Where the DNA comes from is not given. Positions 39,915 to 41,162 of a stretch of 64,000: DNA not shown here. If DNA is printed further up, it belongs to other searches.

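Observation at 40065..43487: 1140-aa secreted PKD + beta-helix + GH5-like glycosidase in an organism with otherwise minimal metabolism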

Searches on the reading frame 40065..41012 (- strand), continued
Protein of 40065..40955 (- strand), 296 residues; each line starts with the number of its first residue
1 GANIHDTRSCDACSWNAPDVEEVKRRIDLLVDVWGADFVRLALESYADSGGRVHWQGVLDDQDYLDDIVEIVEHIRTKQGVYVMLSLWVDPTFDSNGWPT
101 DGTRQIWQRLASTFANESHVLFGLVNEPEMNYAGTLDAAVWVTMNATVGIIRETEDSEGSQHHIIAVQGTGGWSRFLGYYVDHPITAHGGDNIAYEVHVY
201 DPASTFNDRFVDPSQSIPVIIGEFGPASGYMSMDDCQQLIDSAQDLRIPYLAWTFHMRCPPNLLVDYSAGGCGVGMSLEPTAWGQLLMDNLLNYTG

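Call 33: find_related_loci(query=A1, collection=genome_contigs, flank=8000)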
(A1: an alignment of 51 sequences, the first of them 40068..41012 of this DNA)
Query A1 (315 aa) in genome_contigs; peptide patterns used: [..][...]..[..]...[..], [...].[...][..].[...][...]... (x = any residue, [..] = any of these).
142 stretches matched a pattern; 121 encode a relative of the query (tblastn E <= 1e-3); the best 80 are kept; 80 distinct loci.
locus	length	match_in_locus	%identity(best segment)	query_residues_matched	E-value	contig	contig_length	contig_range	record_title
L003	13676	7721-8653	67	1-310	3e-143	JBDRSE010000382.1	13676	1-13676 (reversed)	MAG: bacterium isolate MEGAHIT-group-3.13 k141_220176, whole genome shotgun sequence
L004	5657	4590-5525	67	1-310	2e-141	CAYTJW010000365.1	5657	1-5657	MAG TPA_asm: uncultured Thermoanaerobaculia bacterium isolate binchicken_co66_87 genome assembly, contig: NODE_20145_len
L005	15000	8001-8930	64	1-310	9e-136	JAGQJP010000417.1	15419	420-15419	MAG: Myxococcales bacterium isolate HKST-UBA33 k127_1898645, whole genome shotgun sequence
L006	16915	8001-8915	64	1-304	2e-132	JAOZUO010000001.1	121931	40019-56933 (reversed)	MAG: Deltaproteobacteria bacterium isolate GMC8.metabat2.102 GMC8_12_length_121931_cov_14.601062, whole genome shotgun s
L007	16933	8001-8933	63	1-310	7e-134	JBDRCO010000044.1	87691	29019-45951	MAG: Pseudomonadota bacterium isolate MEGAHIT-group-1.187 k141_10786663, whole genome shotgun sequence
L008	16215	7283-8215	64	1-310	8e-134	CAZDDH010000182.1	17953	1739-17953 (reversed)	MAG TPA_asm: uncultured Rickettsiales bacterium isolate SRP077602_co5_208 genome assembly, contig: NODE_14945_length_179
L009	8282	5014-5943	63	1-310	4e-134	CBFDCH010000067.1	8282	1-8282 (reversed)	MAG TPA_asm: uncultured bacterium isolate SRR26215672_concoct_63 genome assembly, contig: ERZ25073483.3473, whole genome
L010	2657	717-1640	63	1-315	2e-140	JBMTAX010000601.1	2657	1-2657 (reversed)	MAG: Myxococcota bacterium isolate LKB_V5_S17_100percent_par_LKB_V5_S17_concoct.125_sub NODE_44952_length_2657_cov_4.058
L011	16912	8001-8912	63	1-310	7e-132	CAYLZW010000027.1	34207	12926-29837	MAG TPA_asm: uncultured Myxococcales bacterium isolate SRP263527_co1_29 genome assembly, contig: NODE_968_length_34207_c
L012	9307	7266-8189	63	1-310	2e-131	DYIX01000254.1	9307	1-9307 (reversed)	MAG TPA_asm: Haliangium ochraceum isolate FI88_72_8 Afr_mines_FI88_2404_length_9307_cov_2_678340, whole genome shotgun s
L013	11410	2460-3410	61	1-312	5e-131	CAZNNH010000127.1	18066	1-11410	MAG TPA_asm: uncultured Acidobacteriota bacterium isolate binchicken_co129_729 genome assembly, contig: NODE_9074_length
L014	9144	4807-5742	61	1-310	2e-130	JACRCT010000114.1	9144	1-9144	MAG: Deltaproteobacteria bacterium isolate NC_groundwater_1653_Pr3_B-0.1um_69_9 SR-2_scaffold_141_377238, whole genome s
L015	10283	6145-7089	61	1-310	3e-130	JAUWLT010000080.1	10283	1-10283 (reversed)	MAG: Desulfobulbaceae bacterium isolate CSMAG_2379 CSMAG_2379_k141_1868072_length_10283_cov_22.8963, whole genome shotgu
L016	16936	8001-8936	61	1-310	4e-130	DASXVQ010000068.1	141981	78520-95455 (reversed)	MAG TPA_asm: Myxococcales bacterium isolate SMAG_U4749 k141_368042, whole genome shotgun sequence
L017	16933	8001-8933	60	1-310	7e-130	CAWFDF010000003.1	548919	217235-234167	MAG: uncultured delta proteobacterium isolate MFD04716.bin.1.98 genome assembly, contig: contig_12141, whole genome shot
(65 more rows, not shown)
